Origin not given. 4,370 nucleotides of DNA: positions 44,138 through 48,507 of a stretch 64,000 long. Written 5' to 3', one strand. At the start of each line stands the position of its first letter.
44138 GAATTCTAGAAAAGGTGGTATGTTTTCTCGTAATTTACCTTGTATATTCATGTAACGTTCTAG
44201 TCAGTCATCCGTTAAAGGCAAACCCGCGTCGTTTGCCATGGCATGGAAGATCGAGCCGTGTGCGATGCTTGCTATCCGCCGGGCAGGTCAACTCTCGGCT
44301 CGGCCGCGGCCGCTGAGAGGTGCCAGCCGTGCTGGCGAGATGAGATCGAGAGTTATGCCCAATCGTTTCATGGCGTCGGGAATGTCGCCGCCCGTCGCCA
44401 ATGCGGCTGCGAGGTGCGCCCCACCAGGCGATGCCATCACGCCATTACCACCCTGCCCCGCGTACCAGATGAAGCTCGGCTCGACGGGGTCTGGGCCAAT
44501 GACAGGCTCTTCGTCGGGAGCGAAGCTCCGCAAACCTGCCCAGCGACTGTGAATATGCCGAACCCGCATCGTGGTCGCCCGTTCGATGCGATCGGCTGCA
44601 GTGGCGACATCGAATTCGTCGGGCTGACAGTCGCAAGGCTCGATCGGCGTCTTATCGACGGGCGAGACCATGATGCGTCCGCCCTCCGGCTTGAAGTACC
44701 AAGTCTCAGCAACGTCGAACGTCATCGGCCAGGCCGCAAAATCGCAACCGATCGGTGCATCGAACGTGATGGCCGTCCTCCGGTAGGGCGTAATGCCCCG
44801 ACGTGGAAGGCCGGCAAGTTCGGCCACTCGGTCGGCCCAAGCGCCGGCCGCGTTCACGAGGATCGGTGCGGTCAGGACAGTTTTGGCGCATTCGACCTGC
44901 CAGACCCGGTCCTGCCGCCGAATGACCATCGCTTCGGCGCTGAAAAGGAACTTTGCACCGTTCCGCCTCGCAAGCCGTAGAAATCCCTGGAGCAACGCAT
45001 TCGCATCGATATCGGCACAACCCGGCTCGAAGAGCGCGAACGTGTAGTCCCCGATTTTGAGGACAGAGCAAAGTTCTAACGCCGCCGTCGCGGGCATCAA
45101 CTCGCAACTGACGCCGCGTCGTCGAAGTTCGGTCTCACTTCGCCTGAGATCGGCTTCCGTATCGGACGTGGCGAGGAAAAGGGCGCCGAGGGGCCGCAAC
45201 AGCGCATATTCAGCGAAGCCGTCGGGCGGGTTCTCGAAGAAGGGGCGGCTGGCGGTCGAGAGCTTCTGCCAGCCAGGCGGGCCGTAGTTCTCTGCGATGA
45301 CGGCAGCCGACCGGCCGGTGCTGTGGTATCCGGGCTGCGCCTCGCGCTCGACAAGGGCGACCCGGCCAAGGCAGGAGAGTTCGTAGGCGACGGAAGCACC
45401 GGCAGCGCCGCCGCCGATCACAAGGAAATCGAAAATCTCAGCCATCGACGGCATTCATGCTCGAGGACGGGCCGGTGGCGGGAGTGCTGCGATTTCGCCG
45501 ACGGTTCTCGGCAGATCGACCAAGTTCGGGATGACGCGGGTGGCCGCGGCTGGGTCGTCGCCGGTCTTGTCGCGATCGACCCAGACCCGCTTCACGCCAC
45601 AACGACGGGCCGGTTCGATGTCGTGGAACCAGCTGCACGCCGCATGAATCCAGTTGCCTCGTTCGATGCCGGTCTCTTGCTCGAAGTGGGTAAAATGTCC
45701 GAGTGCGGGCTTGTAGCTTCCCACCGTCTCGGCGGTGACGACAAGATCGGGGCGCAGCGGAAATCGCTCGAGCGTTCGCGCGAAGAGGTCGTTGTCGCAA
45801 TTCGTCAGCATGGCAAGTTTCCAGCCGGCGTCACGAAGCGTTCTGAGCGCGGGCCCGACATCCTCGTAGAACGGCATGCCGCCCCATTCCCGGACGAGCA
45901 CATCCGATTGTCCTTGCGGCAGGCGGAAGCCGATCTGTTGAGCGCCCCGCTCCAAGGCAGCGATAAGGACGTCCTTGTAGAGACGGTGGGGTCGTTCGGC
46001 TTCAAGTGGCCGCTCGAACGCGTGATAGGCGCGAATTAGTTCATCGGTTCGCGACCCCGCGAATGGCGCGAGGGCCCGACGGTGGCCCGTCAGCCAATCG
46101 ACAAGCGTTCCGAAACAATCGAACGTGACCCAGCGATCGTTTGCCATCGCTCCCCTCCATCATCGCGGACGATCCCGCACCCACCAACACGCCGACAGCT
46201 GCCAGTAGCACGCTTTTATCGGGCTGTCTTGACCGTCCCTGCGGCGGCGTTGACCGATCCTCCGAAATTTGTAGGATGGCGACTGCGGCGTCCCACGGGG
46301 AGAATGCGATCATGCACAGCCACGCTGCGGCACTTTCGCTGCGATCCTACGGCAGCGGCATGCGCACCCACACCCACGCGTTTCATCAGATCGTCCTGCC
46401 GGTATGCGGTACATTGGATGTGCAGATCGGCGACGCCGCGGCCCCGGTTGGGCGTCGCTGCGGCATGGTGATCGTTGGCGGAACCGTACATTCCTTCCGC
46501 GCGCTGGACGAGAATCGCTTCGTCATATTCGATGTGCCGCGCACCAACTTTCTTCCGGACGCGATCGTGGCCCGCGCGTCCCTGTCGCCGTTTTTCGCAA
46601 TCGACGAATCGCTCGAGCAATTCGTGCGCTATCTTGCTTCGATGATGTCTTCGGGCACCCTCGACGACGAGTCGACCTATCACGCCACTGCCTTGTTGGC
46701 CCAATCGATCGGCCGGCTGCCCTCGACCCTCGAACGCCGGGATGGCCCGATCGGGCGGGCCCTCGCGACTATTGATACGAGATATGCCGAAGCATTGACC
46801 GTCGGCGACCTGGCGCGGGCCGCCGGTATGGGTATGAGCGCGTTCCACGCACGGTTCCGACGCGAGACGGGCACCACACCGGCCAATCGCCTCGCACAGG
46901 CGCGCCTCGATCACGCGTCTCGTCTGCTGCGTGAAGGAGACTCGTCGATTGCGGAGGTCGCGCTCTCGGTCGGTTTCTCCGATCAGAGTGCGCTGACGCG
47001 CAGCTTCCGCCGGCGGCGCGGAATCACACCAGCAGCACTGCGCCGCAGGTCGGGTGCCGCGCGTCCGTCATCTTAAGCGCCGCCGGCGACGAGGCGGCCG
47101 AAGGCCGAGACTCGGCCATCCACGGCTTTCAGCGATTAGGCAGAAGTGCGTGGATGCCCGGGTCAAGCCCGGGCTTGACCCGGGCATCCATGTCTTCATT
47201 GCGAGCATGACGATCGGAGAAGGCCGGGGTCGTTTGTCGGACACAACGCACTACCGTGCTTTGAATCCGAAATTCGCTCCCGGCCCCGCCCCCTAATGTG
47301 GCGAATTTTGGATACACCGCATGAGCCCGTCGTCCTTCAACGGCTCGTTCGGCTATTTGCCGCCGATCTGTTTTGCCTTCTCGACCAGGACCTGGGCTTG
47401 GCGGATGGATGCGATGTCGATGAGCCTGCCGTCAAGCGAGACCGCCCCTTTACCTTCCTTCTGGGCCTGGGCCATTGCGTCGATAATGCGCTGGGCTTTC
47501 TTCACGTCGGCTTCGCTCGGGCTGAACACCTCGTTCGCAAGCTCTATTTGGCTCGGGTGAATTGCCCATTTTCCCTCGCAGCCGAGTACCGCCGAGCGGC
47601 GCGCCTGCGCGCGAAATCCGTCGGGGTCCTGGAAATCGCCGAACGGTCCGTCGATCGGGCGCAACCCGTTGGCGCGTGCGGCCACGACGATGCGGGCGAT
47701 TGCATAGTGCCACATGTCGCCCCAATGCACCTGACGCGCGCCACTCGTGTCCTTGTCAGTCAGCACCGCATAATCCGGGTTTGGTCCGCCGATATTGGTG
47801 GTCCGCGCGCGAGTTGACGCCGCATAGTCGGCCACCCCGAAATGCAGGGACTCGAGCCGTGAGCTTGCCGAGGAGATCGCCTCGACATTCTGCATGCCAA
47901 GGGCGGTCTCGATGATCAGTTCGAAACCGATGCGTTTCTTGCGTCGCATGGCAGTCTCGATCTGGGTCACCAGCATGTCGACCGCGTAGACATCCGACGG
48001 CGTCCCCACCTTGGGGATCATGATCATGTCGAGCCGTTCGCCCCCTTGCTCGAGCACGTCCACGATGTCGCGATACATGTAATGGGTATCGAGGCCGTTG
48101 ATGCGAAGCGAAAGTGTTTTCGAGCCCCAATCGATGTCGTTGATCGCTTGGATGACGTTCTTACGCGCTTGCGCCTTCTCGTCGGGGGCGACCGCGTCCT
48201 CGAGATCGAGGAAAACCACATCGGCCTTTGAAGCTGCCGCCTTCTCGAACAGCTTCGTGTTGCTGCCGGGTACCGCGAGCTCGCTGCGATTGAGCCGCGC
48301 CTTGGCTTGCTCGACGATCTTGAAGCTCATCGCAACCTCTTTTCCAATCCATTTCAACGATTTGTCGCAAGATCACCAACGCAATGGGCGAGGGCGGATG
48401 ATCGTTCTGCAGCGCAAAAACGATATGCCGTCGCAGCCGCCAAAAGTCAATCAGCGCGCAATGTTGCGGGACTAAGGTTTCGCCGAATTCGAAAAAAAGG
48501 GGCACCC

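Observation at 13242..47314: A family of roughly 165-bp CTAG-bounded, two-hairpin MITE-like repeats: four full copies and one half copy in 64 kb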

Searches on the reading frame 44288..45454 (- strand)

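Call 57: search_protein_families(library=pfam, proteins=[window:44288-45454:-], max_evalue=0.01)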
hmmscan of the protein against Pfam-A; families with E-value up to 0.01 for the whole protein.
window:44288-45454:- (388 aa): 6 families
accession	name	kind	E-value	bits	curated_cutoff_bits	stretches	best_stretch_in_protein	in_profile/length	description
PF01266.30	DAO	-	4e-59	201.4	27.9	1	9-352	1-353/353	FAD dependent oxidoreductase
PF13450.12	NAD_binding_8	-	0.00019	22.1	21.9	1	12-65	1-55/68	NAD(P)-binding Rossmann-like domain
PF00890.30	FAD_binding_2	-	0.00069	19.3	20.4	1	9-46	1-39/414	FAD binding domain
PF01494.25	FAD_binding_3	-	0.0023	17.7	22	0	10-48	4-41/349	FAD binding domain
PF00070.33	Pyr_redox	-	0.0045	17.9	22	0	11-51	3-43/82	Pyridine nucleotide-disulphide oxidoreductase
PF12831.13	FAD_oxidored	-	0.0082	15.9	27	0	9-217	1-156/416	FAD dependent oxidoreductase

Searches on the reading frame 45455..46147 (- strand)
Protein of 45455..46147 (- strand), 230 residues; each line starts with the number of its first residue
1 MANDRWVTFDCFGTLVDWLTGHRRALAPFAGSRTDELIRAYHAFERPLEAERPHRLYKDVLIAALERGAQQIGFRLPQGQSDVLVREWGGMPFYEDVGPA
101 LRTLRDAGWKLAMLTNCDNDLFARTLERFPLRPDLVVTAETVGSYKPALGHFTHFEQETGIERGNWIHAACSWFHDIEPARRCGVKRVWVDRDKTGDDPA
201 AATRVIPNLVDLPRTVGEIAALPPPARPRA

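Call 57: search_protein_families(library=pfam, proteins=[window:45455-46147:-], max_evalue=0.01)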
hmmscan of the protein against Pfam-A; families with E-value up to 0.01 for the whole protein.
window:45455-46147:- (230 aa): 2 families
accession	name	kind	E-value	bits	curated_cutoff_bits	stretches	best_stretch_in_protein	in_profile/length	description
PF00702.32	Hydrolase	-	5.7e-08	33.8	26.4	1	6-163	3-171/191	haloacid dehalogenase-like hydrolase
PF13419.12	HAD_2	-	5.2e-06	27.1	23.8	1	92-190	79-178/178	Haloacid dehalogenase-like hydrolase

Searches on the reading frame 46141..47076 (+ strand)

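Call 57: search_protein_families(library=pfam, proteins=[window:46141-47076:+], max_evalue=0.01)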
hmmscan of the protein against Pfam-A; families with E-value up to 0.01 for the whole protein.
window:46141-47076:+ (311 aa): 4 families
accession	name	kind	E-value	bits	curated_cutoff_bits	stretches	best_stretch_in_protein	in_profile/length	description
PF12833.13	HTH_18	-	3e-22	79.1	33.6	1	224-303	1-80/80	Helix-turn-helix domain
PF00165.29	HTH_AraC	-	6.6e-15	55.3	26.6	2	267-302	8-42/42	Bacterial regulatory helix-turn-helix proteins, AraC family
PF14525.12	AraC_binding_2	-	0.00054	20.2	27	1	76-189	49-164/173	AraC-binding-like domain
PF02311.25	AraC_binding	-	0.0093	16.1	21.1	0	66-131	8-73/135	AraC-like ligand binding domain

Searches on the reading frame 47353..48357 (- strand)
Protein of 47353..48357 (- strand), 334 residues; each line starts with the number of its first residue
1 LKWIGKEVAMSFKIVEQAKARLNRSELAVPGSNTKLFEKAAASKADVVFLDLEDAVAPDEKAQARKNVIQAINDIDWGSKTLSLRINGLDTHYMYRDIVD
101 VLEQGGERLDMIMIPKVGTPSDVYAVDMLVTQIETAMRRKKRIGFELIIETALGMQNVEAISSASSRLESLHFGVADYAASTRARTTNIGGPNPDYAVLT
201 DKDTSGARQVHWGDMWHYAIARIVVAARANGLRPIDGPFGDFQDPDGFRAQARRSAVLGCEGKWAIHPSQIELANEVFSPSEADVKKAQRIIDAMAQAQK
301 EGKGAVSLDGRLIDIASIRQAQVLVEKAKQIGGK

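Call 18: search_protein_families(library=pfam, proteins=[window:47353-48357:-])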
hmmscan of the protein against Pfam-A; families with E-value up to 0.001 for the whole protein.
window:47353-48357:- (334 aa): 3 families
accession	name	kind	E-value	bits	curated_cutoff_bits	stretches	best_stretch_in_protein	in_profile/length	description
PF03328.21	HpcH_HpaI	-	4.6e-40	137.7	25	1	25-268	2-221/221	HpcH/HpaI aldolase/citrate lyase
PF15617.12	C-C_Bond_Lyase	-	6.9e-11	42.3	28.4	2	256-298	246-288/320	C-C_Bond_Lyase of the TIM-Barrel fold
PF22484.2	DUF6986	-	2.7e-07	30.2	27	1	111-183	166-246/408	Domain of unknown function (DUF6986)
